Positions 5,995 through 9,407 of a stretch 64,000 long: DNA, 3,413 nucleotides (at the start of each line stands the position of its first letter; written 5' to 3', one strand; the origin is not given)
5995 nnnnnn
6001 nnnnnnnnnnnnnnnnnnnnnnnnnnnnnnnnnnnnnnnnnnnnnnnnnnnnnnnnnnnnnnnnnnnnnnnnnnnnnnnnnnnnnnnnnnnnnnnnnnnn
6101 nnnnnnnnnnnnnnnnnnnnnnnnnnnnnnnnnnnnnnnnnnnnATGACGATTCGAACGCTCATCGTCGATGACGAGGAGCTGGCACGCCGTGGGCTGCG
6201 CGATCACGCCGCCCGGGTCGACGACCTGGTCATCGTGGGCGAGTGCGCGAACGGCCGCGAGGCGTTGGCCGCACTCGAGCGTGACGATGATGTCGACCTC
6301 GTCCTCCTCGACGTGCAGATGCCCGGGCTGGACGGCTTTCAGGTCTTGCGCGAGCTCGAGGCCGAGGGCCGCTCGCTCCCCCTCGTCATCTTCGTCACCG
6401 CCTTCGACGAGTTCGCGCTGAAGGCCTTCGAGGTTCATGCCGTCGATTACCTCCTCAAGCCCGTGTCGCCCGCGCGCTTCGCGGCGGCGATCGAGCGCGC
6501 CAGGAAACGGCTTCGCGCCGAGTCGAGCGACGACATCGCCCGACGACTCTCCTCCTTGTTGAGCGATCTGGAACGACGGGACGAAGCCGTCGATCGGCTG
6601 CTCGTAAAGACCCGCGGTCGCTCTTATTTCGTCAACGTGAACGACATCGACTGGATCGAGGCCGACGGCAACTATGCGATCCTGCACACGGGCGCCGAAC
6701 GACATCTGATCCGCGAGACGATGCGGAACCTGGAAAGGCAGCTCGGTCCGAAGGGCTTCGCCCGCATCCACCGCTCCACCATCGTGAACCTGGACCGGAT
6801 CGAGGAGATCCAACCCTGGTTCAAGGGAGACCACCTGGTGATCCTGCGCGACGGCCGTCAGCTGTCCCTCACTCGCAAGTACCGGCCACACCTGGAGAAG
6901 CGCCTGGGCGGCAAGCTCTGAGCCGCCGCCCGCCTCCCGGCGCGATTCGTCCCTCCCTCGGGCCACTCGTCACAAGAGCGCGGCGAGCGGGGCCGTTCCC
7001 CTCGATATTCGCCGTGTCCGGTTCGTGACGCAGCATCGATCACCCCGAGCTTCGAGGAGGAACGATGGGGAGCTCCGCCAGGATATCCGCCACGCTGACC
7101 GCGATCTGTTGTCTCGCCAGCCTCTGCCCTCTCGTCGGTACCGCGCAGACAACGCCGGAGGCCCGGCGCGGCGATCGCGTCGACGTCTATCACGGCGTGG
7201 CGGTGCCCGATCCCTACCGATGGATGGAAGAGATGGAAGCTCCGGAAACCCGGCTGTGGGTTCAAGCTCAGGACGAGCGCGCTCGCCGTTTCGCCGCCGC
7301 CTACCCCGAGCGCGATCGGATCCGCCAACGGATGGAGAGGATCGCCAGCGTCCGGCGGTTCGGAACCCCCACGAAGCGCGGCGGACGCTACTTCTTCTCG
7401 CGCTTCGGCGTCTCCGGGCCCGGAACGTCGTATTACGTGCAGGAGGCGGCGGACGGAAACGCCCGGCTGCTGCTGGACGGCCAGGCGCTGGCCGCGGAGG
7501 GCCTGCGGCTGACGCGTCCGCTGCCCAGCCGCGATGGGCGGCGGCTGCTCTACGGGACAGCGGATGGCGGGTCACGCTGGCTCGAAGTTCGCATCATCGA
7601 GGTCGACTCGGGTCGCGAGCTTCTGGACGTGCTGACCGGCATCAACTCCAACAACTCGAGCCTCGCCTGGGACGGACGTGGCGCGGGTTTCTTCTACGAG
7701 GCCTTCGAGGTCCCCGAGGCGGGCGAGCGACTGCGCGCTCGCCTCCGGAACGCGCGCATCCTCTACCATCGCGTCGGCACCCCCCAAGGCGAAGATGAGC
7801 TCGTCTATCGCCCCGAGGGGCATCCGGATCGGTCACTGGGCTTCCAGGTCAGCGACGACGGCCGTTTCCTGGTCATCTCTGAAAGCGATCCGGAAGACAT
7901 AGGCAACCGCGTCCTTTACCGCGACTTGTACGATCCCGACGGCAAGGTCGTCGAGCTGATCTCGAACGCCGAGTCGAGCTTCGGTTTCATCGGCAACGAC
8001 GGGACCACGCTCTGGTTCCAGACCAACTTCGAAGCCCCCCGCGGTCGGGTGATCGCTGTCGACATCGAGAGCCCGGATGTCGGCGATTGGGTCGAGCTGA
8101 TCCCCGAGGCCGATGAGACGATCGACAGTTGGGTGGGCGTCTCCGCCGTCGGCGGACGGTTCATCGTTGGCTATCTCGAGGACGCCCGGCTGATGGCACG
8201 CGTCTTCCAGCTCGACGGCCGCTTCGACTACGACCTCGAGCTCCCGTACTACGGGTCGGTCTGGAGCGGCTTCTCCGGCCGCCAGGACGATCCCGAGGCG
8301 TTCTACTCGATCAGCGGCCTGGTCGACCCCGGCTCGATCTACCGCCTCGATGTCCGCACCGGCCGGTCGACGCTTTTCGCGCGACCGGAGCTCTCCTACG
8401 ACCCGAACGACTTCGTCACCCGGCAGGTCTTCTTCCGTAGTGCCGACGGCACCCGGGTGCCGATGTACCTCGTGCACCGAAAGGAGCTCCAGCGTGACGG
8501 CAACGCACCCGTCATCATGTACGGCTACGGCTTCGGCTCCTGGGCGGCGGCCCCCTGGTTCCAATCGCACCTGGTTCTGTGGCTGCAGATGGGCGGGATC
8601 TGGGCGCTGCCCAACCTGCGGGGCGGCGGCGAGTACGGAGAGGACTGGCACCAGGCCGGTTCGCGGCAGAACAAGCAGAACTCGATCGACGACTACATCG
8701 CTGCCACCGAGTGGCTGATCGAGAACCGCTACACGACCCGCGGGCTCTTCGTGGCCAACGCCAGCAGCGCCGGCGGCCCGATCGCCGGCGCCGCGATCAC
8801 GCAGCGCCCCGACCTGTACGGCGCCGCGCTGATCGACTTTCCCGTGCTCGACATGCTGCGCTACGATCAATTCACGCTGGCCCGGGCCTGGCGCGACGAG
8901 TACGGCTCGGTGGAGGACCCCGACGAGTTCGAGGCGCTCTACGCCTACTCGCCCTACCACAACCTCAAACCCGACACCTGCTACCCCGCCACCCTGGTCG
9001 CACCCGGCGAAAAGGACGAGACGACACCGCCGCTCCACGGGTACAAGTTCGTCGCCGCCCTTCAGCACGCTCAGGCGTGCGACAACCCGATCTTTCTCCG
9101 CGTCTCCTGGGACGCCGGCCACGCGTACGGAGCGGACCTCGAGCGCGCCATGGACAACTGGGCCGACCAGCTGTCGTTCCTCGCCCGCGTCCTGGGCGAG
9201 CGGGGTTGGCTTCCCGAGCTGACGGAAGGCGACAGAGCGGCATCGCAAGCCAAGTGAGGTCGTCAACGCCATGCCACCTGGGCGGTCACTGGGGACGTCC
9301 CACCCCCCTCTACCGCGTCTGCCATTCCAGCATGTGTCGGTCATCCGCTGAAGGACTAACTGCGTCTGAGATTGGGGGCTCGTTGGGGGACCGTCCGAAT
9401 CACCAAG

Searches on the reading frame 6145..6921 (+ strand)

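Call 21: search_protein_families(library=pfam, proteins=[window:6145-6921:+], max_evalue=0.00001)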
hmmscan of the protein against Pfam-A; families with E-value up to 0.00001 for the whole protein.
window:6145-6921:+ (258 aa): 2 families
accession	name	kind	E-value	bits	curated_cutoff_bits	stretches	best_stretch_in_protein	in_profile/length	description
PF04397.21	LytTR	-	1.8e-26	92.7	22.6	1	159-254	2-97/98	LytTr DNA-binding domain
PF00072.30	Response_reg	-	5.3e-24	85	30.2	1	6-116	2-110/111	Response regulator receiver domain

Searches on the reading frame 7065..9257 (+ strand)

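Call 21: search_protein_families(library=pfam, proteins=[window:7065-9257:+], max_evalue=0.00001)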
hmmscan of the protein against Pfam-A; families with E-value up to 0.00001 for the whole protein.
window:7065-9257:+ (730 aa): 2 families
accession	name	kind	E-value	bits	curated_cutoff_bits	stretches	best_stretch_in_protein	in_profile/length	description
PF02897.21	Peptidase_S9_N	-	3.5e-83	280.1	24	1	31-439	1-412/414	Prolyl oligopeptidase, N-terminal beta-propeller domain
PF00326.27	Peptidase_S9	-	4.7e-47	160.7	22.6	1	498-712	2-212/213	Prolyl oligopeptidase family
